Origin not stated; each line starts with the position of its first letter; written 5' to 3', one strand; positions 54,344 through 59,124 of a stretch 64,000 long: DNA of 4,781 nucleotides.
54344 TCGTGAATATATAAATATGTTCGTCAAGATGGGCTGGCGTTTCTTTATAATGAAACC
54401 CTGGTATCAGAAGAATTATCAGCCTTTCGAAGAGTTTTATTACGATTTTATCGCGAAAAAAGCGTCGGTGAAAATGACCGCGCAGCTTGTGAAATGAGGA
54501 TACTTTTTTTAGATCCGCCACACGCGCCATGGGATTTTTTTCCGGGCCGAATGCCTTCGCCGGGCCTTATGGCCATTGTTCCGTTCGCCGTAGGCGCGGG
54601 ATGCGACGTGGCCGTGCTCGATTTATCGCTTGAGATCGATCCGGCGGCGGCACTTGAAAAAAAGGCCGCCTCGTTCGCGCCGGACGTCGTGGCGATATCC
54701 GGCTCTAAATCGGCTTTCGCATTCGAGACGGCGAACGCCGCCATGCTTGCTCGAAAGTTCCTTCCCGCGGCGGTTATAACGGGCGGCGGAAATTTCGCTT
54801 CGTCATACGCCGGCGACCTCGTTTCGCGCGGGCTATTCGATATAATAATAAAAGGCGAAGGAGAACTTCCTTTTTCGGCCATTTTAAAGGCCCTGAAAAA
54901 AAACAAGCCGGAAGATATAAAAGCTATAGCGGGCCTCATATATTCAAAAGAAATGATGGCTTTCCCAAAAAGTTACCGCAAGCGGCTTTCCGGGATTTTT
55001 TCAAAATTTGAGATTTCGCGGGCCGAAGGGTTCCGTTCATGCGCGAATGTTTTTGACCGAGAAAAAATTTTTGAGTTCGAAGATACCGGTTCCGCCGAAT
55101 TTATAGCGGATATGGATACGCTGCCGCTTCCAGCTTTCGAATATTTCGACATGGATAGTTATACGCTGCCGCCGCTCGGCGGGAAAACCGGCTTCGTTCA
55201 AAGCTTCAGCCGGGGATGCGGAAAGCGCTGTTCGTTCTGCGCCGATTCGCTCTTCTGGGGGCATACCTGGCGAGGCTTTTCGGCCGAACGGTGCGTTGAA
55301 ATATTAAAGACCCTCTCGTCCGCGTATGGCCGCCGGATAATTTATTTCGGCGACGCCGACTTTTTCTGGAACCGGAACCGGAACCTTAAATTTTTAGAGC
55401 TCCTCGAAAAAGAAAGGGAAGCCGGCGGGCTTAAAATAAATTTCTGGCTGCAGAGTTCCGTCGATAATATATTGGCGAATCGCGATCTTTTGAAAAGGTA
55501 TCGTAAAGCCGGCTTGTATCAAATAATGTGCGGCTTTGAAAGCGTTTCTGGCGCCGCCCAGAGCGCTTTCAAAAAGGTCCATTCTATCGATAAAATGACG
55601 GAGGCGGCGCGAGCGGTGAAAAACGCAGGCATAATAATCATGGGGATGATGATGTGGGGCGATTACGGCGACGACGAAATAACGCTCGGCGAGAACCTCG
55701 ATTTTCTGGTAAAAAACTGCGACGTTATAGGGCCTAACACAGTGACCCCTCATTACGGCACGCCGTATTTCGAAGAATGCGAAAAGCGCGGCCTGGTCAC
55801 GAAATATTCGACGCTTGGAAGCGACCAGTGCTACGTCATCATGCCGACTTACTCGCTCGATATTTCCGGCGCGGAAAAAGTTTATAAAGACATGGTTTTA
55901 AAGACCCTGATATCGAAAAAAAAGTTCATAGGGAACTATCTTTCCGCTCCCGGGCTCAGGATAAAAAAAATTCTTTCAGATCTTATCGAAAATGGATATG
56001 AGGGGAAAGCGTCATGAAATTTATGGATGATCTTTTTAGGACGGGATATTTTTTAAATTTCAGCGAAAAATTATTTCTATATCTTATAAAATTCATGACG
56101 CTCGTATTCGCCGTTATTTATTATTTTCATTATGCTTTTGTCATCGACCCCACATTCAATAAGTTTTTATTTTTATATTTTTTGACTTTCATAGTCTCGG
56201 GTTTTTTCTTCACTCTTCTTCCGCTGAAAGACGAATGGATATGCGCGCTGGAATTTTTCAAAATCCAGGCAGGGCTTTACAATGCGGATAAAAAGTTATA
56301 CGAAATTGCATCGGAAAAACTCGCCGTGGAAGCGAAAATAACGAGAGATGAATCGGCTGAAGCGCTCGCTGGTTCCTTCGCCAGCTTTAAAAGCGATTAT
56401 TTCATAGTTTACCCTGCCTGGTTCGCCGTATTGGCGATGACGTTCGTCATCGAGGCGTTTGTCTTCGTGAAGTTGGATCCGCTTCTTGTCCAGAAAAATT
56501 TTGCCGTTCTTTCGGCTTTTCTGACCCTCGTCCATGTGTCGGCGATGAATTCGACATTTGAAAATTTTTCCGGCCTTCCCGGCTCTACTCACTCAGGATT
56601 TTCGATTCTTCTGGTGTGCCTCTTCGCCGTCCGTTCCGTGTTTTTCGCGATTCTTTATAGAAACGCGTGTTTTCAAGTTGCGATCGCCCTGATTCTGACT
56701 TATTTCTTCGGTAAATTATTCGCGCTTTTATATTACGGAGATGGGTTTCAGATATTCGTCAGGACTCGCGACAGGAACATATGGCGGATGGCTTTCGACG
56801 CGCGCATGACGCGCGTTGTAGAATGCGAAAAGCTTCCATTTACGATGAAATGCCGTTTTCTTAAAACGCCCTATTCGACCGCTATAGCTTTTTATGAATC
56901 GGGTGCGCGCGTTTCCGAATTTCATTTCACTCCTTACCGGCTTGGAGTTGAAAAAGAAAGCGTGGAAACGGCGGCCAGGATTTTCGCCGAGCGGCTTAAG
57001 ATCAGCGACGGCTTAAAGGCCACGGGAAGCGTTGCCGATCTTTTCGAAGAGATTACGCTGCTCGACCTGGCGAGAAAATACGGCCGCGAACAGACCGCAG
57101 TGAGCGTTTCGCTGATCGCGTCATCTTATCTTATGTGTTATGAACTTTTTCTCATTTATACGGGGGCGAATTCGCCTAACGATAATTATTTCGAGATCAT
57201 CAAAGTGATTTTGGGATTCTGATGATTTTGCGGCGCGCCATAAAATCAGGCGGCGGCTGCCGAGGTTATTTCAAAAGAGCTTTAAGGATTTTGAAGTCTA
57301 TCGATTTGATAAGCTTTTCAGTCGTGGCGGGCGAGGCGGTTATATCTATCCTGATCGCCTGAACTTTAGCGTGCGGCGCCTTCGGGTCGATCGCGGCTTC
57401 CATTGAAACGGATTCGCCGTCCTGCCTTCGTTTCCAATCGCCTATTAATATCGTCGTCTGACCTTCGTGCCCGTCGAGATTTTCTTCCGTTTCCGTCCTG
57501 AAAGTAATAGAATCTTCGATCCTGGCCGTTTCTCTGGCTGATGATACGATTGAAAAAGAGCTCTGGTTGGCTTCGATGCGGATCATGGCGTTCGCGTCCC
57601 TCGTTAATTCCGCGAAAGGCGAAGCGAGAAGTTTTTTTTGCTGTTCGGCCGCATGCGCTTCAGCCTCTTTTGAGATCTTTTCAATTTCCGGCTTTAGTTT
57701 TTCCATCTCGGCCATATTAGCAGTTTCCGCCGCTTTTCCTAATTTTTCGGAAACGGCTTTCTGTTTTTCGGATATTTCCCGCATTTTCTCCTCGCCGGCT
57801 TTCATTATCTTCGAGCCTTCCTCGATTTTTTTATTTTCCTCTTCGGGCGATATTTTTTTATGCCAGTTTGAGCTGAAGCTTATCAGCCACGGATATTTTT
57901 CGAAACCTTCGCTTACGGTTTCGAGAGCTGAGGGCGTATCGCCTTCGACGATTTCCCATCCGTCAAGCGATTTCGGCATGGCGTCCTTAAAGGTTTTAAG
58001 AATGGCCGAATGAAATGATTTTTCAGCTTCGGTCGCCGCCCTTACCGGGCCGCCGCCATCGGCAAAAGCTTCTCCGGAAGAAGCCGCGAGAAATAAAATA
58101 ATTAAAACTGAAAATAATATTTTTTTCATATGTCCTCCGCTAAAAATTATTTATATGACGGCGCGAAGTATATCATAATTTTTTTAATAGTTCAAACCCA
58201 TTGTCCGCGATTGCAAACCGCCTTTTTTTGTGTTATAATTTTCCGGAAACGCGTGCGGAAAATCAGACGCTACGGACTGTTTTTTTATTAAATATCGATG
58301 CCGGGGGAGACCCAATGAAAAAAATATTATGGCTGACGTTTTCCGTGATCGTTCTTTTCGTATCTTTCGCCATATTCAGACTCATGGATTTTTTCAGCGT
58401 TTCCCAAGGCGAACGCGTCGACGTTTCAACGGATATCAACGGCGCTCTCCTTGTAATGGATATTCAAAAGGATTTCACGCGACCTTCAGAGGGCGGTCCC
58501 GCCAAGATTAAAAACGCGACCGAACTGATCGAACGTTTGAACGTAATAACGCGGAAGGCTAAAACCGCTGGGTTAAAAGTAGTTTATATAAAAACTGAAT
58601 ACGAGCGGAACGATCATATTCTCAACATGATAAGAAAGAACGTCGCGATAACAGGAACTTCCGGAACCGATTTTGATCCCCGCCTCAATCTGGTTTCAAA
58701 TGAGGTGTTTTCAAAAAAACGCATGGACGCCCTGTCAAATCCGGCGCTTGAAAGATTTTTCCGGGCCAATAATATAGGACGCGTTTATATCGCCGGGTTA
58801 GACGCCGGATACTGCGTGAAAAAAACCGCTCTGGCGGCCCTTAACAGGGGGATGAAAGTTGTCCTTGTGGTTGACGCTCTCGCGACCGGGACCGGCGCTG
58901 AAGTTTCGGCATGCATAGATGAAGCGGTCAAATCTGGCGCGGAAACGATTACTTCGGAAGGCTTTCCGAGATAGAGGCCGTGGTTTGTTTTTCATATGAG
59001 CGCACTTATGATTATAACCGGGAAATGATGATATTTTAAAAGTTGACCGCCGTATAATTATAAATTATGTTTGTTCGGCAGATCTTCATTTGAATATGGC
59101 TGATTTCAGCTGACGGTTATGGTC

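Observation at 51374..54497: Recent intra-array duplication: paralogs 3 and 4 keep near-identical DNA stretches and are separated by the only sizeable gap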

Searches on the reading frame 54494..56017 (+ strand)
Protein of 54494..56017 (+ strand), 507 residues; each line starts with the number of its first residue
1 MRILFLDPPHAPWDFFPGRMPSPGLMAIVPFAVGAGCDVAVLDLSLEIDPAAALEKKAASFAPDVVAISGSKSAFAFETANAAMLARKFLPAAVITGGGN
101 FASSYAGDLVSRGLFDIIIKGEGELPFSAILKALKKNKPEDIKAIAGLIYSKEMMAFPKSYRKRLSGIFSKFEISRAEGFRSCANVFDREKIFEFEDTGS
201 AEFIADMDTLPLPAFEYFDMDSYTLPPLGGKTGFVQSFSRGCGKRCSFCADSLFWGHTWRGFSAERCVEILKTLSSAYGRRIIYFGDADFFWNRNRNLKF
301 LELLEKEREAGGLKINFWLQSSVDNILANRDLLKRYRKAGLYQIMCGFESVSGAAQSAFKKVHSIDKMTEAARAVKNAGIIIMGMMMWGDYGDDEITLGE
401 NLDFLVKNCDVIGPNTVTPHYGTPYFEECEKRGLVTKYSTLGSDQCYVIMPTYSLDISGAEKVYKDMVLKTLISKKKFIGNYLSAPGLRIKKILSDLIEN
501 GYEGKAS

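Call 9: search_protein_families(library=pfam, proteins=[window:54494-56017:+], max_evalue=0.01)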
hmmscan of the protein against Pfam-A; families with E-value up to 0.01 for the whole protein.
window:54494-56017:+ (507 aa): 2 families
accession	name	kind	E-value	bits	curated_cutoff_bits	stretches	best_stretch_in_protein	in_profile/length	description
PF04055.27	Radical_SAM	-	1.7e-14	54.8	29.5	1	238-395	3-158/166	Radical SAM superfamily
PF02310.24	B12-binding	-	8.4e-09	35.7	32.1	1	18-130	10-120/121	B12 binding domain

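Call 10: search_protein_families(library=ncbifam, proteins=[window:54494-56017:+], max_evalue=0.01)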
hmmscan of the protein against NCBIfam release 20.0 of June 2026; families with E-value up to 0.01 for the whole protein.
window:54494-56017:+ (507 aa): 18 families
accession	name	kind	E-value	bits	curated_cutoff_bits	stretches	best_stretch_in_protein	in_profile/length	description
TIGR02026.1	BchE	equivalog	1.1e-40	140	481.35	2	197-440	160-398/497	magnesium-protoporphyrin IX monomethyl ester anaerobic oxidative cyclase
TIGR04367.1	HpnR_B12_rSAM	equivalog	8.7e-29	100.4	650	2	237-480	190-418/490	hopanoid C-3 methylase HpnR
NF050148.1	rSAM_ApyD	equivalog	1.1e-16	60.4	750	1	194-404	166-362/645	RiPP biosynthesis radical SAM protein ApyD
TIGR03471.1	HpnJ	equivalog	5.8e-16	58.4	577.6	1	194-441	156-399/472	hopanoid biosynthesis associated radical SAM protein HpnJ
TIGR04072.2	rSAM_ladder_B12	equivalog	6.6e-16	58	360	1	239-443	186-386/443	lipid biosynthesis B12-binding/radical SAM protein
TIGR03975.1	rSAM_ocin_1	subfamily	1.9e-14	53.1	281.85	1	58-407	121-429/606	RiPP maturation radical SAM C-methyltransferase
NF040546.1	rSAM_CUAEP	equivalog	3.7e-14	52.3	500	1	233-383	172-316/468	CUAEP/CCAEP-tail radical SAM (seleno)protein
NF038361.1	rSAM_Sden_1168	equivalog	2.1e-12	46.4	575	1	204-405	247-448/560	Sden_1168 family B12-binding radical SAM P-methyltransferase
NF040542.1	rSAM_RCCLKC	equivalog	4.2e-12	45.9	450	1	238-382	185-324/423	arsinothricin biosynthesis radical SAM protein ArsL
NF033712.0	B12_rSAM_KedN5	subfamily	5e-11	41.5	700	2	58-155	58-156/624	KedN5 family methylcobalamin-dependent radical SAM C-methyltransferase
TIGR04013.1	B12_SAM_MJ_1487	hypoth_equivalog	2.3e-10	39.9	251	1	64-176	45-158/382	TIGR04013 family B12-binding domain/radical SAM domain-containing protein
NF033070.1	rSAM_AprD4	equivalog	4.7e-10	38.9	500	1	204-407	167-365/456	AprD4 family radical SAM diol-dehydratase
TIGR04385.1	B12_rSAM_cofa1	equivalog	1e-09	38.1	450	2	35-151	33-154/438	B12 lower ligand biosynthesis radical SAM protein BzaD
TIGR04014.1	B12_SAM_MJ_0865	equivalog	2.7e-09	36.3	360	1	239-406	166-334/434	methyl-coenzyme M reductase glutamine C-methyltransferase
TIGR04295.1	B12_rSAM_oligo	hypoth_equivalog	6.2e-07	28.4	400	1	237-365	204-318/422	TIGR04295 family B12-binding domain-containing radical SAM protein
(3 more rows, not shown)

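Call 77: find_homologous_proteins(query=window:54494-56014:+, max_evalue=1e-100)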
Query window:54494-56014:+ (507 aa): 13 proteins with E <= 1e-100 among 8000 candidates.
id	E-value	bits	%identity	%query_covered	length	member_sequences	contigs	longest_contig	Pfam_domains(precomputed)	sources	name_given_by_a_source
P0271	0.0e+0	1152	100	100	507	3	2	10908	PF04055.28,PF02310.25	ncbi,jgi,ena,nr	ncbi:MAG TPA: radical SAM protein [Candidatus Wallbacteria bacterium]|nr:radical SAM protein [Candid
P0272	1.2e-297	1006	86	100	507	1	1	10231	PF04055.28,PF02310.25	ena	-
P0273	2.0e-286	969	83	99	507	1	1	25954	PF04055.28,PF02310.25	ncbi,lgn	-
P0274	5.6e-201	687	60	99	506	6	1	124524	PF04055.28,PF02310.25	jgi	jgi:radical SAM superfamily enzyme YgiQ (UPF0313 family)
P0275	1.2e-195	669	59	99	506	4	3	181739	PF04055.28,PF02310.25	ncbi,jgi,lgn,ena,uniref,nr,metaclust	ncbi:MAG: hypothetical protein A2008_08720 [Candidatus Wallbacteria bacterium GWC2_49_35]|uniref:Unc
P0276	1.0e-194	666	58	99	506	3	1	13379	PF04055.28,PF02310.25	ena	-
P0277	3.6e-188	645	57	99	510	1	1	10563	PF04055.28,PF02310.25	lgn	-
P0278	4.5e-187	641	57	99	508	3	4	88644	PF04055.28,PF02310.25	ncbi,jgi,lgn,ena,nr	ncbi:MAG: Radical SAM superfamily protein [bacterium ADurb.Bin243]|nr:MAG: Radical SAM superfamily p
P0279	2.0e-183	629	54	99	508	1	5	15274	PF04055.28,PF02310.25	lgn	-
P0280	1.3e-182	626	56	98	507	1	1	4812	PF04055.28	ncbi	-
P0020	2.0e-179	616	56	97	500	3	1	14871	PF04055.28,PF02310.25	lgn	-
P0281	1.1e-165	570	51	99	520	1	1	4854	PF04055.28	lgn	-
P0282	1.9e-124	434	63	59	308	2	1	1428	PF04055.28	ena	-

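Call 78: find_encoding_contigs(protein=P0273, flank=10000, max_places=3)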
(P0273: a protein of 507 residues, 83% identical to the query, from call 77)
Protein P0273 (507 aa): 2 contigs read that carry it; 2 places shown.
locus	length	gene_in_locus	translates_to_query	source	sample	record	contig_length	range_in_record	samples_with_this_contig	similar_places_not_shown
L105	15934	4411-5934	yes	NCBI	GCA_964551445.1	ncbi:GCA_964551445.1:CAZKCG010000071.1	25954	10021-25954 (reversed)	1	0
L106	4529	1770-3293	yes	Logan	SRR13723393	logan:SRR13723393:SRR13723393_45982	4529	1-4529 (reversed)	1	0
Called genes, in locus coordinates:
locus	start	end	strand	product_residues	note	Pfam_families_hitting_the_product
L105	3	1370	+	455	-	?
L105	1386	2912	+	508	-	PF02310:B12-binding, PF04055:Radical_SAM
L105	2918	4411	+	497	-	PF02310:B12-binding, PF04055:Radical_SAM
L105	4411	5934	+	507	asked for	PF02310:B12-binding, PF04055:Radical_SAM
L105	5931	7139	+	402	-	-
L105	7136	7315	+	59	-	-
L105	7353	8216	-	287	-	-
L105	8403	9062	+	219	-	PF00857:Isochorismatase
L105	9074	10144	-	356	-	PF00149:Metallophos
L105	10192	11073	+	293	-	PF07501:G5 (weak)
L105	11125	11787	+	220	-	PF00364:Biotin_lipoyl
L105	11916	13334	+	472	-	PF00890:FAD_binding_2 (faint), PF01134:GIDA (weak), PF03486:HI0933_like (faint), PF07992:Pyr_redox_2, PF12831:FAD_oxidored, PF13738:Pyr_redox_3, PF00070:Pyr_redox, PF02852:Pyr_redox_dim, +1 more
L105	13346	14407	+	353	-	PF00291:PALP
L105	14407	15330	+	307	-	-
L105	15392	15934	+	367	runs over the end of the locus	PF01118:Semialdhyde_dh, PF02800:Gp_dh_C (faint), PF02774:Semialdhyde_dhC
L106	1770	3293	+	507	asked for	PF02310:B12-binding, PF04055:Radical_SAM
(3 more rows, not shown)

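Call 79: find_encoding_contigs(protein=P0272, flank=10000, max_places=3)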
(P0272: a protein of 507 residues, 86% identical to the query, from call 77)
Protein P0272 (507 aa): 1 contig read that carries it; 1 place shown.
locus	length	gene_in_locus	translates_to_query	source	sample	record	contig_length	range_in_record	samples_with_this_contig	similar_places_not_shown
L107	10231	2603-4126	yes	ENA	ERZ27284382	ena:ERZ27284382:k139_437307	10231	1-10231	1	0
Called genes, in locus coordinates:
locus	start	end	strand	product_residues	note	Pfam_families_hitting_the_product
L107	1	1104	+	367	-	?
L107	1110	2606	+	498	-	PF02310:B12-binding, PF04055:Radical_SAM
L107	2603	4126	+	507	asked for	PF02310:B12-binding (weak), PF04055:Radical_SAM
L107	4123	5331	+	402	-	-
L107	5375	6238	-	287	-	-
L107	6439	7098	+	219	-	PF00857:Isochorismatase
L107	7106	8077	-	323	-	PF00149:Metallophos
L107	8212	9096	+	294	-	PF07501:G5 (faint)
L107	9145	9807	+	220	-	PF00364:Biotin_lipoyl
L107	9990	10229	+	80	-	?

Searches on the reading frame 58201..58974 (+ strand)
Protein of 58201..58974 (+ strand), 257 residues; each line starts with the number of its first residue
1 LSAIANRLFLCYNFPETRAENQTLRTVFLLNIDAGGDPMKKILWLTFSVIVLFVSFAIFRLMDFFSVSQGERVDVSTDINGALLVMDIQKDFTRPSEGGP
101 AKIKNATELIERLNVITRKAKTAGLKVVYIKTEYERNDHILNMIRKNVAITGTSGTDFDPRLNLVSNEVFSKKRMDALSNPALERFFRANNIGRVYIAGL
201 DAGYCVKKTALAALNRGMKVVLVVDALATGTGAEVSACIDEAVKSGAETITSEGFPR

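Call 9: search_protein_families(library=pfam, proteins=[window:58201-58974:+], max_evalue=0.01)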
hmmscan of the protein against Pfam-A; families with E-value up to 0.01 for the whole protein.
window:58201-58974:+ (257 aa): 1 family
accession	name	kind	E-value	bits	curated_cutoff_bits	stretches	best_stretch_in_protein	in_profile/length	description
PF00857.26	Isochorismatase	-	1.4e-30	107.1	27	1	82-253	2-174/175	Isochorismatase domain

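Call 10: search_protein_families(library=ncbifam, proteins=[window:58201-58974:+], max_evalue=0.01)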
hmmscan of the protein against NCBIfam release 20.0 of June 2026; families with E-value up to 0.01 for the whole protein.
window:58201-58974:+ (257 aa): 4 families
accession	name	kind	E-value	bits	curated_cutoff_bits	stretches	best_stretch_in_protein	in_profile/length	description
NF008623.0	PRK11609.1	equivalog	5.8e-09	36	174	1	181-227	132-178/213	bifunctional nicotinamidase/pyrazinamidase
NF050097.1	BiurAmidohydBiuH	equivalog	3.6e-05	23.3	370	1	150-239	108-198/221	biuret amidohydrolase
TIGR03614.1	RutB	equivalog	0.00049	19.8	377.95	0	74-135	10-73/226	pyrimidine utilization protein B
NF041461.1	C_hydro_YcaC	equivalog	0.0009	18.8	310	1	189-250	99-160/201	isochorismate family cysteine hydrolase YcaC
